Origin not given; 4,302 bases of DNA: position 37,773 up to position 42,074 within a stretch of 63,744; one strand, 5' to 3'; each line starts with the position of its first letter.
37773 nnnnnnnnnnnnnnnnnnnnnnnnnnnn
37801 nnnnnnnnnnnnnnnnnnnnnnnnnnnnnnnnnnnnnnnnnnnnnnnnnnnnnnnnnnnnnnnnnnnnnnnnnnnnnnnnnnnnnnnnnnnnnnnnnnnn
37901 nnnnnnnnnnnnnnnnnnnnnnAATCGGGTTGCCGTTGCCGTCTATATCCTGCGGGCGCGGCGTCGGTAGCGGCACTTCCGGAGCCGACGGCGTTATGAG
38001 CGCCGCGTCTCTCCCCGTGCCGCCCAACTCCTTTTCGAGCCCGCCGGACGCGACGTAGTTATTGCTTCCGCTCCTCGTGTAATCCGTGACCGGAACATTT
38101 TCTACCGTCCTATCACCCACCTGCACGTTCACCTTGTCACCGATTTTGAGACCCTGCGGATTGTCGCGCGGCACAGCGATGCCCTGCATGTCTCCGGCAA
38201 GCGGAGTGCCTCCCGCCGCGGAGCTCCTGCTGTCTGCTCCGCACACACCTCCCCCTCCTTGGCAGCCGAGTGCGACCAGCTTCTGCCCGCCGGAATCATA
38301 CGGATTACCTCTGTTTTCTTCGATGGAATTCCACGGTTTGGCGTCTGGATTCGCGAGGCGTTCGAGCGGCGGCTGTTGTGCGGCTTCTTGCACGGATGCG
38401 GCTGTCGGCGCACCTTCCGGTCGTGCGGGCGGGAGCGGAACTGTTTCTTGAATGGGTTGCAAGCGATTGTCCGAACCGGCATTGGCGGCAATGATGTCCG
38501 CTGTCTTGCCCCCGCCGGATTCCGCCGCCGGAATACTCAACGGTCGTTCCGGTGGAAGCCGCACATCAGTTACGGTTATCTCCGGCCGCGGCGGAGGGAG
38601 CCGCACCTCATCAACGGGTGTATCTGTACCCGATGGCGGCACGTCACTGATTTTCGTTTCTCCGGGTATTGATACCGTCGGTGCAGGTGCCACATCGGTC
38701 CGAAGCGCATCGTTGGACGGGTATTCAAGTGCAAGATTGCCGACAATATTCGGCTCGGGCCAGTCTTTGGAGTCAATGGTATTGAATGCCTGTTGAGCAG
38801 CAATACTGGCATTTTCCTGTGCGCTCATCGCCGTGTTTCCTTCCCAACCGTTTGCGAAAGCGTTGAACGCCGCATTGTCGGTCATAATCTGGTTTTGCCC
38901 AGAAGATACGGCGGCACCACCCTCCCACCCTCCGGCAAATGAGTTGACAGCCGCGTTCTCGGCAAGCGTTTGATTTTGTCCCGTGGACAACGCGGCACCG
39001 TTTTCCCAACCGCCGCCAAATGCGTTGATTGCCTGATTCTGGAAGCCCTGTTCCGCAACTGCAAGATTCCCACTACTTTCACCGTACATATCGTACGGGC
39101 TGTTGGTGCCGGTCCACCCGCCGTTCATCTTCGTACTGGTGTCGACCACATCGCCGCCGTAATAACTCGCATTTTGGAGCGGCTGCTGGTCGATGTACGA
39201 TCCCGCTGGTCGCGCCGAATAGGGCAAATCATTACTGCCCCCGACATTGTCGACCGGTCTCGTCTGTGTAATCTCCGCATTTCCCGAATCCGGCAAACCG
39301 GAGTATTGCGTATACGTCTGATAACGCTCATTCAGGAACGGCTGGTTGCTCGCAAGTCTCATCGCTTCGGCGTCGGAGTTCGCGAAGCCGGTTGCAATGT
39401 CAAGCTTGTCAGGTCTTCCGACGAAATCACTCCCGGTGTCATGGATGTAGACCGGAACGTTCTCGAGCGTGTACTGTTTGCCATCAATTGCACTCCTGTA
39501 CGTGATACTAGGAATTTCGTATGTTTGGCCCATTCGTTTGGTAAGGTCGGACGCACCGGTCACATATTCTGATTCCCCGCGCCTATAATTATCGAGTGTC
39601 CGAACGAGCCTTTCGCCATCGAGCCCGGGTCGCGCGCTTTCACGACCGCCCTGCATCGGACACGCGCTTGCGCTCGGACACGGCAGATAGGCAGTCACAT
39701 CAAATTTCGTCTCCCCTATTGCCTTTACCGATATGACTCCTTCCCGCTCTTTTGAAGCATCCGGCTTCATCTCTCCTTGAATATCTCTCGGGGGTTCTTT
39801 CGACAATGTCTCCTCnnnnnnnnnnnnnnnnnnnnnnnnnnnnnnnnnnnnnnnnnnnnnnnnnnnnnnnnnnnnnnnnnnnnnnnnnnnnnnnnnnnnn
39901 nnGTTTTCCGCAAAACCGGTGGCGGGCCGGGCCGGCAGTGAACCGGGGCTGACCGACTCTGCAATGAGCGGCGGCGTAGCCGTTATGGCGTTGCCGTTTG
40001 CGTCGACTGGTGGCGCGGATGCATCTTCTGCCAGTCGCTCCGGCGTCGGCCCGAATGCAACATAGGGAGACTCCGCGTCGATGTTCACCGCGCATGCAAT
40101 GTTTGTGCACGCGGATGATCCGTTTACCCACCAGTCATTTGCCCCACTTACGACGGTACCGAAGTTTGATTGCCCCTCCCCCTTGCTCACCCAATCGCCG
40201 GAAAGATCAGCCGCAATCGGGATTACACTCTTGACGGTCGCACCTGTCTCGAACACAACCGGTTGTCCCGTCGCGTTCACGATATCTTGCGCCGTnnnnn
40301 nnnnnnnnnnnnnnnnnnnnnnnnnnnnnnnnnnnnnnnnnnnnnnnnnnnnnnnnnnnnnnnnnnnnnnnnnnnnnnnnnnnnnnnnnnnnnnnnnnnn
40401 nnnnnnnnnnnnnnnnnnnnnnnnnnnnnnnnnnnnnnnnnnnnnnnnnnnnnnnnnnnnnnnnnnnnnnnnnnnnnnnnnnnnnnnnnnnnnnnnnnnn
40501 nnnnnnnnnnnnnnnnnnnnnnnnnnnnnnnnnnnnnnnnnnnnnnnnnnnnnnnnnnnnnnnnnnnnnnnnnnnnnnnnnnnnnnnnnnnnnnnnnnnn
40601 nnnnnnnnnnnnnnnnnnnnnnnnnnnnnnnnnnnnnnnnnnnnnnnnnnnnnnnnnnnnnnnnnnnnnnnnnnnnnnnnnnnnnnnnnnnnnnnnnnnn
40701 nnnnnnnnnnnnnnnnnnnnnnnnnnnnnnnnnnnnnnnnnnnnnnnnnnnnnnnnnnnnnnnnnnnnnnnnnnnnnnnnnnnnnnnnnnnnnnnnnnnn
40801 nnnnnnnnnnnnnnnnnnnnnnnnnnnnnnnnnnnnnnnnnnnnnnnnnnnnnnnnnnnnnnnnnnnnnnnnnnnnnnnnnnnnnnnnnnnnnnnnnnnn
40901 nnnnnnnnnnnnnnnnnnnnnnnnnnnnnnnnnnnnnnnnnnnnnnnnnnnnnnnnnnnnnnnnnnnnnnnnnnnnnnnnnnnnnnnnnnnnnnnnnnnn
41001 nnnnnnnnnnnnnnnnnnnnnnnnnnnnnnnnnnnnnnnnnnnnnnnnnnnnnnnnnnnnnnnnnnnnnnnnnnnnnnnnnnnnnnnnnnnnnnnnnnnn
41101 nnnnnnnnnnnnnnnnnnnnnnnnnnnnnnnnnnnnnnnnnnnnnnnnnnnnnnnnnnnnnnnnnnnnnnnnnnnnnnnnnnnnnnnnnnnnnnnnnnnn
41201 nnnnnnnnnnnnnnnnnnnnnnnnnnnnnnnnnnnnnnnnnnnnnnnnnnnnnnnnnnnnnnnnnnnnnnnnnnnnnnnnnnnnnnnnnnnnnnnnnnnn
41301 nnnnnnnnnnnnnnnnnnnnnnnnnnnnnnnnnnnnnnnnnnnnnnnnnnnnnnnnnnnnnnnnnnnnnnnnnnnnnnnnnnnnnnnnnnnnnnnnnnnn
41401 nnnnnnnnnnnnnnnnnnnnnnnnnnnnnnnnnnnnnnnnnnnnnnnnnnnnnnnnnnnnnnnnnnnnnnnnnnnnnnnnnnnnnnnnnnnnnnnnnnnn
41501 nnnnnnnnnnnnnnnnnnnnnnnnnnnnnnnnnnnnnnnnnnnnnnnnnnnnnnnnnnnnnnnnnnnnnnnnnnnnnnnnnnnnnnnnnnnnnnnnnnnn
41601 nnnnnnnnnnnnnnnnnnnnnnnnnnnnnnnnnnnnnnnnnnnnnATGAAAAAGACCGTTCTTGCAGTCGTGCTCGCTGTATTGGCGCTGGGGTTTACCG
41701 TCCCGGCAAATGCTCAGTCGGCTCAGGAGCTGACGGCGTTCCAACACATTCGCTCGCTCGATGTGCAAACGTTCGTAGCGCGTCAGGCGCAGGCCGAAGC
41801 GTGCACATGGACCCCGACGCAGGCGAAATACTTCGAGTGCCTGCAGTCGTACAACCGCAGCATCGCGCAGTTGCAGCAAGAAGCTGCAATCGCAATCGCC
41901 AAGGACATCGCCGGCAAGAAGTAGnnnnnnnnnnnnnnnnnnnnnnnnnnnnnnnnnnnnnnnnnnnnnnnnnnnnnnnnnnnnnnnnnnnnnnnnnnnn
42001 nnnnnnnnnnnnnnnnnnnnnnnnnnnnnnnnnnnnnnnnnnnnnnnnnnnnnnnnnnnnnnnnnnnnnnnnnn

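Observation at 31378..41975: Duplicated module: giant secreted surface protein divergently paired with small secreted proteins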

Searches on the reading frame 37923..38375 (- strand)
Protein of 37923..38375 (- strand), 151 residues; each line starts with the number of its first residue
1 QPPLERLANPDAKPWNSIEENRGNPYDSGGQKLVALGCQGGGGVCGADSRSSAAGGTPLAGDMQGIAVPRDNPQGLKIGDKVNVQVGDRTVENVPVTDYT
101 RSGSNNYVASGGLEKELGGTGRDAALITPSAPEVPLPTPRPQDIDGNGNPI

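Call 27: search_protein_families(library=pfam, proteins=[window:37923-38375:-], max_evalue=5)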
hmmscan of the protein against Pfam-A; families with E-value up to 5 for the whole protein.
window:37923-38375:- (151 aa): 0 families

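Call 36: search_solved_structures(query=window:37923-38375:-, max_evalue=10, show_alignments=2)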
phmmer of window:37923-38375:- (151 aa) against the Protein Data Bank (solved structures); distinct sequences matched with E-value up to 10: 13.
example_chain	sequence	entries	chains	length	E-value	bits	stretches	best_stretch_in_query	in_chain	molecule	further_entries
6mye_A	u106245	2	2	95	0.43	14.1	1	40-92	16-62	Protein scribble homolog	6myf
3g48_A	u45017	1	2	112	0.48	13.9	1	21-78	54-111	Chaperone CsaA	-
6ms1_A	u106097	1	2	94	0.5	13.9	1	43-92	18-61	Protein scribble homolog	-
5vwc_A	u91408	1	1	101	0.54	13.8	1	41-92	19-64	Protein scribble homolog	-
2w4f_A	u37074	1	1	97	0.55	13.7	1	43-92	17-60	PROTEIN LAP4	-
8cd3_B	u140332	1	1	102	0.58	13.7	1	43-92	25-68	Protein scribble homolog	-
6esp_A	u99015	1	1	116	0.71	13.4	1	41-92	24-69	Protein scribble homolog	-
8b82_A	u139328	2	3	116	0.75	13.3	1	42-92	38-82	Protein scribble homolog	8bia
7qrs_A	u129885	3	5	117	0.77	13.3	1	42-92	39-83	Protein scribble homolog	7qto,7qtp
6mtu_A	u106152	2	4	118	0.78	13.3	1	43-92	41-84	Protein scribble homolog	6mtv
8b87_A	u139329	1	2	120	0.8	13.2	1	43-92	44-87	Protein scribble homolog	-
5vwk_A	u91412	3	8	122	0.83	13.2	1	43-92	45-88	Protein scribble homolog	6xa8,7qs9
4i9a_A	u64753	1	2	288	1.3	12.5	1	43-124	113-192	quinolinate phosphoribosyltransferase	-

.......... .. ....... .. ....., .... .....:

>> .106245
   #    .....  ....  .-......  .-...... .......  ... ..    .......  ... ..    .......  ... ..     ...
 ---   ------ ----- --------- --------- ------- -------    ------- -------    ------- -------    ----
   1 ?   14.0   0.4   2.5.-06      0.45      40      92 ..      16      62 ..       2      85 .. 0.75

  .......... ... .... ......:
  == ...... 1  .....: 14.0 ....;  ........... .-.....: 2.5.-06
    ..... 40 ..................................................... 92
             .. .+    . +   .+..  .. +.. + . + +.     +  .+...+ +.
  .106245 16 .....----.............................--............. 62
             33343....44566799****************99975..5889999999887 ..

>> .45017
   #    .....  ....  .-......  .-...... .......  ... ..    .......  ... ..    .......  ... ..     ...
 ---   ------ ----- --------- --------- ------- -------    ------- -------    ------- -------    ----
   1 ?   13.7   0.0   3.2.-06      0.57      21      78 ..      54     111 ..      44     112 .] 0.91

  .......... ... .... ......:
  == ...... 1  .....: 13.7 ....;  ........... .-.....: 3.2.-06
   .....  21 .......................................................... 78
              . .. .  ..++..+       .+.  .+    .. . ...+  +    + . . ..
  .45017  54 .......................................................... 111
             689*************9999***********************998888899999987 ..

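Call 40: search_protein_families(library=ncbifam, proteins=[window:37923-38375:-], max_evalue=5)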
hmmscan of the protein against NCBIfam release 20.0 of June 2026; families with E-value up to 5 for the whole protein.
window:37923-38375:- (151 aa): 1 family
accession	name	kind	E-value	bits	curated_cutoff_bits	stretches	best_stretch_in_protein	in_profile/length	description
NF001925.0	PRK00704.1-1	equivalog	0.12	12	366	1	79-110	133-164/199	photosystem I reaction center protein subunit XI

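Call 41: search_protein_families(library=phrogs, proteins=[window:37923-38375:-], max_evalue=1)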
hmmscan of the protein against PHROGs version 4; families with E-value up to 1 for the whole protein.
window:37923-38375:- (151 aa): 0 families

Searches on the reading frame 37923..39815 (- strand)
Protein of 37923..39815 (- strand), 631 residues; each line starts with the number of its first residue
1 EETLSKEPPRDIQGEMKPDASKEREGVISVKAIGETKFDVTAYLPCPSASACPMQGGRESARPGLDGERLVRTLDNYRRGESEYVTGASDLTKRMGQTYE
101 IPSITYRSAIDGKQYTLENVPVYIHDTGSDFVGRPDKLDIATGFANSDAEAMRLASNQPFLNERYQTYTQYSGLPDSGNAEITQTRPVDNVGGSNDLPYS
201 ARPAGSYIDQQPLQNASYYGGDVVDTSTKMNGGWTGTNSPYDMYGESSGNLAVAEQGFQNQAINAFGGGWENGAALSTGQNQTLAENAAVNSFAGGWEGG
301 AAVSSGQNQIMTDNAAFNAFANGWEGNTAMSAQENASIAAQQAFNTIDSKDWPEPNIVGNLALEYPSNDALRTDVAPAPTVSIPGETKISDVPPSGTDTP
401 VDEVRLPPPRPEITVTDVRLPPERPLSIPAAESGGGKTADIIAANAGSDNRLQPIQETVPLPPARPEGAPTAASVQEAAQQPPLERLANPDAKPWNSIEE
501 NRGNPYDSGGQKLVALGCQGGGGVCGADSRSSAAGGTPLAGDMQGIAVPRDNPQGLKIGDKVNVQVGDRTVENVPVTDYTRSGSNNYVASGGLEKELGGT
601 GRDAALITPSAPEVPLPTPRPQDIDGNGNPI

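Call 67: predict_structure(alignment_id=A8)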
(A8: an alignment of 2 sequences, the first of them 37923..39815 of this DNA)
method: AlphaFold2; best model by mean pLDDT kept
length: 631 residues; sequences in the alignment: 2
mean_pLDDT: 31.0   pTM: 0.22
mean pLDDT of the five models: 31.0, 27.5, 26.8, 26.5, 26.5
residues with pLDDT >= 90: 0; 70-90: 0; 50-70: 53; < 50: 578
segments of 3 or more residues with pLDDT < 50: 1-406, 409-543, 581-586, 598-621
pLDDT, mean of each block of 10 residues (from residue 1): 30 27 27 25 25 24 28 35 30 35 35 37 32 26 26 26 26 24 23 26 27 28 24 26 23 23 23 24 22 24 22 26 26 27 27 25 23 25 29 36 43 36 36 27 29 30 36 30 34 26 28 34 28 31 50 56 54 55 46 49 30 36 52 50
secondary structure, 60 per line:
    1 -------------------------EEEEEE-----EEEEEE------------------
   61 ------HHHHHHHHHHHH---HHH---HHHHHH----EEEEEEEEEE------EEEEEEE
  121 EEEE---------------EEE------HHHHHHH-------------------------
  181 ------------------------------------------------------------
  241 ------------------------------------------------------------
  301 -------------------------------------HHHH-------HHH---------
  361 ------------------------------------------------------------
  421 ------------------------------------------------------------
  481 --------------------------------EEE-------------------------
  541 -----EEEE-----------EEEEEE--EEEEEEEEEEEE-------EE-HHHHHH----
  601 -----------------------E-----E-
elements in order: E26-31 E37-42 H67-78 H88-93 E98-107 E114-124 E140-142 H149-155 H338-341 E513-515 E546-549 E561-566 E569-580 H591-596

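Call 93: search_solved_structures(query=A8, max_evalue=1)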
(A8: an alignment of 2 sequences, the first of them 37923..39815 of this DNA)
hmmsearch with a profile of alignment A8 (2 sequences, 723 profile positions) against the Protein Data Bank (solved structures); distinct sequences matched with E-value up to 1: 0.

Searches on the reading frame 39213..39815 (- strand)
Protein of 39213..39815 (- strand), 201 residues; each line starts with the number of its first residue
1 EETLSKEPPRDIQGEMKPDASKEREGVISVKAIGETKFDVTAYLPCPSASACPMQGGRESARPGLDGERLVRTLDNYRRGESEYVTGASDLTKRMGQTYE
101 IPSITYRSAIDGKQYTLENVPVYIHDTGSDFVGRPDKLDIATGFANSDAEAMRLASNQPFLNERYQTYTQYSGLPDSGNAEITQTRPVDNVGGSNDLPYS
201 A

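Call 27: search_protein_families(library=pfam, proteins=[window:39213-39815:-], max_evalue=5)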
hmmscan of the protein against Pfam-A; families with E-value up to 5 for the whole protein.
window:39213-39815:- (201 aa): 0 families

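Call 35: search_solved_structures(query=window:39213-39815:-, max_evalue=10, show_alignments=2)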
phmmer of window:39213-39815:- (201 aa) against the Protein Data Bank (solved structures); distinct sequences matched with E-value up to 10: 2.
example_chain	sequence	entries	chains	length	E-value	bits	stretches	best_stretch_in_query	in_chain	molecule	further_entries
5ffj_A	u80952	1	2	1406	0.039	17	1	118-179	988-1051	Endonuclease and methylase LlaGI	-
3bzw_A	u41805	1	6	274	0.2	14.7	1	67-132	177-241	Putative lipase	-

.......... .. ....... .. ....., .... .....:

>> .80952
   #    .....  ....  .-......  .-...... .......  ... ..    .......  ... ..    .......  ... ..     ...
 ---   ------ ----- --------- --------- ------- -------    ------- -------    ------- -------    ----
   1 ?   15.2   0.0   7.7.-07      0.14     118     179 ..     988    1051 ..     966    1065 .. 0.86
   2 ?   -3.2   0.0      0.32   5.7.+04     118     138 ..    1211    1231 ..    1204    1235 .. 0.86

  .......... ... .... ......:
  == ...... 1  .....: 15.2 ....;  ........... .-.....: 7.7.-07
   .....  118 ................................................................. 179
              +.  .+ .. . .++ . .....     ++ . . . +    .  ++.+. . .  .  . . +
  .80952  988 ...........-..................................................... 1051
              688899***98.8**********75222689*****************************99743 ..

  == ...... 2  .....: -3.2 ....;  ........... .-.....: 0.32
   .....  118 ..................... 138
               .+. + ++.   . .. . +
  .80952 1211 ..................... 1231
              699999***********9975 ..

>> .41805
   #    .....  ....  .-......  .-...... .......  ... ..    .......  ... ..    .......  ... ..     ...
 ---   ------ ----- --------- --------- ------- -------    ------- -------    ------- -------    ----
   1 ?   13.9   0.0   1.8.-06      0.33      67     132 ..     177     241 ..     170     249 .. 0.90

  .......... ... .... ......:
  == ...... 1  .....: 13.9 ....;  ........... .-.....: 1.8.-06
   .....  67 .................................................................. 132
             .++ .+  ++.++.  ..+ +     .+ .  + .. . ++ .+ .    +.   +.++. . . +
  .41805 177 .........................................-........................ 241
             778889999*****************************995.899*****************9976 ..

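Call 39: find_homologous_proteins(query=window:39273-39785:-, max_evalue=0.01)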
Query window:39273-39785:-: 40 candidates shared short words with the query, none scored E <= 0.01.

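Call 40: search_protein_families(library=ncbifam, proteins=[window:39213-39815:-], max_evalue=5)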
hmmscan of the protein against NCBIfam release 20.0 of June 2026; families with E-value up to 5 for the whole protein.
window:39213-39815:- (201 aa): 0 families

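Call 41: search_protein_families(library=phrogs, proteins=[window:39213-39815:-], max_evalue=1)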
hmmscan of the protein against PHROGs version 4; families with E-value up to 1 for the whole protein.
window:39213-39815:- (201 aa): 0 families

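Call 86: search_dna_similar(query=window:39273-39785:-, collection=phages, mode=protein, max_evalue=10, max_rows=10)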
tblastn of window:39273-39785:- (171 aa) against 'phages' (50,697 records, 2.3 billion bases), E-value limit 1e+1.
Records with a match: 3; places in all: 3; records where one place covers at least 80% of the query: 0.
Best place of each record, by identity: <60% 3.
By first word of the organism name: Bacteriophage 2; Brochothrix 1.
By host as written in the record: - 2; Brochothrix thermosphacta 1.
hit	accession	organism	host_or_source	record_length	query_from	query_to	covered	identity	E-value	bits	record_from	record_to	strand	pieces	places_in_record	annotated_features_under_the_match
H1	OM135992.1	Brochothrix phage ADU4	Brochothrix thermosphacta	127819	34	118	50%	31.4%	9e+0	32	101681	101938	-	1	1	hypothetical protein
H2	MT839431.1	Bacteriophage sp.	human fecal samples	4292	57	120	37%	29.7%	4e+0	34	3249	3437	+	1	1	record has no annotation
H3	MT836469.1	Bacteriophage sp.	human fecal samples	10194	8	60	31%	34.0%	2e+0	35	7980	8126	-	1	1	record has no annotation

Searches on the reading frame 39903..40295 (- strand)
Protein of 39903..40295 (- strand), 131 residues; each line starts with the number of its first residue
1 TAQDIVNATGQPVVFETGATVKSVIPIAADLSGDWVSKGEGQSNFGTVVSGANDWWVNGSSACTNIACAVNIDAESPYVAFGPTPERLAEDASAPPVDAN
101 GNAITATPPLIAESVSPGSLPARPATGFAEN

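Call 27: search_protein_families(library=pfam, proteins=[window:39903-40295:-], max_evalue=5)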
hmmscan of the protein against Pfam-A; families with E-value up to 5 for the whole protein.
window:39903-40295:- (131 aa): 1 family
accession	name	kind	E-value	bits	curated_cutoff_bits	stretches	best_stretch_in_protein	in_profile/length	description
PF02468.20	PsbN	-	0.096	13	25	1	67-89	13-35/43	Photosystem II reaction centre N protein (psbN)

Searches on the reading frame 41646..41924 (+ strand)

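Call 4: search_protein_families(library=pfam, proteins=[window:41646-41924:+], max_evalue=1)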
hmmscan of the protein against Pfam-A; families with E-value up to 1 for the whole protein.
window:41646-41924:+ (92 aa): 1 family
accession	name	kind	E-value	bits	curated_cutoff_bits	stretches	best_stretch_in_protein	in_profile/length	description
PF23993.1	DUF7311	-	0.087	13.8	27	1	1-36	1-36/150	Domain of unknown function (DUF7311)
